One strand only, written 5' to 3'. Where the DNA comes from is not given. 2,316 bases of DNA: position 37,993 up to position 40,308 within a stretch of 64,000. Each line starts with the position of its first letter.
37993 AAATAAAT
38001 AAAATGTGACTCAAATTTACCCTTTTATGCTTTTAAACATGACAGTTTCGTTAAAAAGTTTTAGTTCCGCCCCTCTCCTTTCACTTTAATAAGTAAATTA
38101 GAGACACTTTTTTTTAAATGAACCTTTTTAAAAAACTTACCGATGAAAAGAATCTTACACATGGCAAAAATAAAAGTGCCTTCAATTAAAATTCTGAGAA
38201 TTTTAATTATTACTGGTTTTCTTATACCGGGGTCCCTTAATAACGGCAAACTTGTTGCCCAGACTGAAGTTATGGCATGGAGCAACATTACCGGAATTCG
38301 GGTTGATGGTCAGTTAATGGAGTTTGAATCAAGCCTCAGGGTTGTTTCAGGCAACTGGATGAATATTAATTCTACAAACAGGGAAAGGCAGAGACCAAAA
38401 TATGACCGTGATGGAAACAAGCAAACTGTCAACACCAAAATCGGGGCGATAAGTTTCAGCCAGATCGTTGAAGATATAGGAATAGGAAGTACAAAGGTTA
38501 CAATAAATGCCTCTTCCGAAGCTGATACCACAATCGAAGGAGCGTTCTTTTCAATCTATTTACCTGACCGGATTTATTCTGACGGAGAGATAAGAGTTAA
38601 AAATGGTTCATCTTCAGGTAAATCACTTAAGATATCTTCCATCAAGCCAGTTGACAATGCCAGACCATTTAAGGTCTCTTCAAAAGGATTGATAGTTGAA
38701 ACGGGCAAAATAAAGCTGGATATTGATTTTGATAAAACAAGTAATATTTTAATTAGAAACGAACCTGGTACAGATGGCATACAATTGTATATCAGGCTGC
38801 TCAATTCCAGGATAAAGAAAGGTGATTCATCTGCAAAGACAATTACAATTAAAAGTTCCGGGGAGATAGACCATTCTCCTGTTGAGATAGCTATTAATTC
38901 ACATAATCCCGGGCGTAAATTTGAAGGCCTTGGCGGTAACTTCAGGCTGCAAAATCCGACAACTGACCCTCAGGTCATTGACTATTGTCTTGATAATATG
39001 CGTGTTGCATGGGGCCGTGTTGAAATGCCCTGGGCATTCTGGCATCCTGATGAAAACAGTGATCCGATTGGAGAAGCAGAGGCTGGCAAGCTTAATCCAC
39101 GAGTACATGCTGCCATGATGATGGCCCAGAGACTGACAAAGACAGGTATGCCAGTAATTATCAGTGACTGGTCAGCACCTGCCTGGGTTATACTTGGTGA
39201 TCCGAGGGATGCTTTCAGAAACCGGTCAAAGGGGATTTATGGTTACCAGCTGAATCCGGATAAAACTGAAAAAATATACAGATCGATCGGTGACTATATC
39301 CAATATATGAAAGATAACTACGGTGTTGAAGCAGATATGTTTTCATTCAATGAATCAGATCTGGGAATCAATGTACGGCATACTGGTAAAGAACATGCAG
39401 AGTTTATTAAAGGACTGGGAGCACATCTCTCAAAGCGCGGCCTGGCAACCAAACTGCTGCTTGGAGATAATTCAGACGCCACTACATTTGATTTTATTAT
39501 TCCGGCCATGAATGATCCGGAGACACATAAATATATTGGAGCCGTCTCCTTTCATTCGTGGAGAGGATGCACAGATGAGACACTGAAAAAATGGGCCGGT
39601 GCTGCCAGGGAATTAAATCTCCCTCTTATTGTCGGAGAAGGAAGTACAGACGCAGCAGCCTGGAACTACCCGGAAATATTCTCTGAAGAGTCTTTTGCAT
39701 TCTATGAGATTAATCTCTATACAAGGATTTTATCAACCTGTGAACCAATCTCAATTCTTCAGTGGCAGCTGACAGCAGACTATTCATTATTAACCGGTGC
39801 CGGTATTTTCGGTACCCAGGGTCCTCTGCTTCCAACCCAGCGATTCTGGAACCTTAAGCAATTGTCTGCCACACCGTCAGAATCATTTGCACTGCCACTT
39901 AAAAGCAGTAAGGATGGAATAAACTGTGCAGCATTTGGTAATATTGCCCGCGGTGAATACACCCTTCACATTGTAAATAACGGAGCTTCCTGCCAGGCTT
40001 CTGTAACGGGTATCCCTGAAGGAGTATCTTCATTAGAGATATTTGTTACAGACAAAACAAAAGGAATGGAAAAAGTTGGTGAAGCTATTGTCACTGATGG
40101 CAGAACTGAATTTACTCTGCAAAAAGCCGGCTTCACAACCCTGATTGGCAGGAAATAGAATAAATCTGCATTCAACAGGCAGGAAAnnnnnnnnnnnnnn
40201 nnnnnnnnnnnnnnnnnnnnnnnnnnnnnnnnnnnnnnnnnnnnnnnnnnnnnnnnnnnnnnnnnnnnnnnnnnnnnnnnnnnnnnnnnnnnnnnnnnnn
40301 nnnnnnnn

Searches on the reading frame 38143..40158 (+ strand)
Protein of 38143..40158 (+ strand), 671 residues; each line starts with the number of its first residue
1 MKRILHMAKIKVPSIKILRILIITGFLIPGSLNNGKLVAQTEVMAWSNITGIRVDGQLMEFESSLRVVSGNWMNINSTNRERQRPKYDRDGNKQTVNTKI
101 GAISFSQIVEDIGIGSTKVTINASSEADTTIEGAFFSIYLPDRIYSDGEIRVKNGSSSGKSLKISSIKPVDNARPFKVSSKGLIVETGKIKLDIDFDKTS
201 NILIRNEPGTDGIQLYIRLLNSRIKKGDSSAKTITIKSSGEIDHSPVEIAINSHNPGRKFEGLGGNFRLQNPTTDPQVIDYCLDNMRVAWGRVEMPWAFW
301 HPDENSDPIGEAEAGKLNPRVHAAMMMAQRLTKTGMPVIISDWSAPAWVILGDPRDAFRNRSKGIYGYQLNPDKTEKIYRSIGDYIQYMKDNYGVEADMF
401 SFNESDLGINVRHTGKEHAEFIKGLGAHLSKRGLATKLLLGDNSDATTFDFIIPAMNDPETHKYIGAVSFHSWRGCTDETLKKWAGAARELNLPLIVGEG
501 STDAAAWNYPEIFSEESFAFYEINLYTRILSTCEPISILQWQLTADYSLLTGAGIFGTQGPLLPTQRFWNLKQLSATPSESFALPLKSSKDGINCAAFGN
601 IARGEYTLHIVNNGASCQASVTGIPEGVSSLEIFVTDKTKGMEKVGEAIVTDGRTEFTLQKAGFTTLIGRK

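Call 8: search_protein_families(library=pfam, proteins=[window:38143-40158:+], max_evalue=0.01)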
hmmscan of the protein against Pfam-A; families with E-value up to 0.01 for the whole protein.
window:38143-40158:+ (671 aa): 1 family
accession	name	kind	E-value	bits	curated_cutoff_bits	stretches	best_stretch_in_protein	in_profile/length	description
PF02057.21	Glyco_hydro_59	-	0.0059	16.4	27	0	336-499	90-219/294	Glycosyl hydrolase family 59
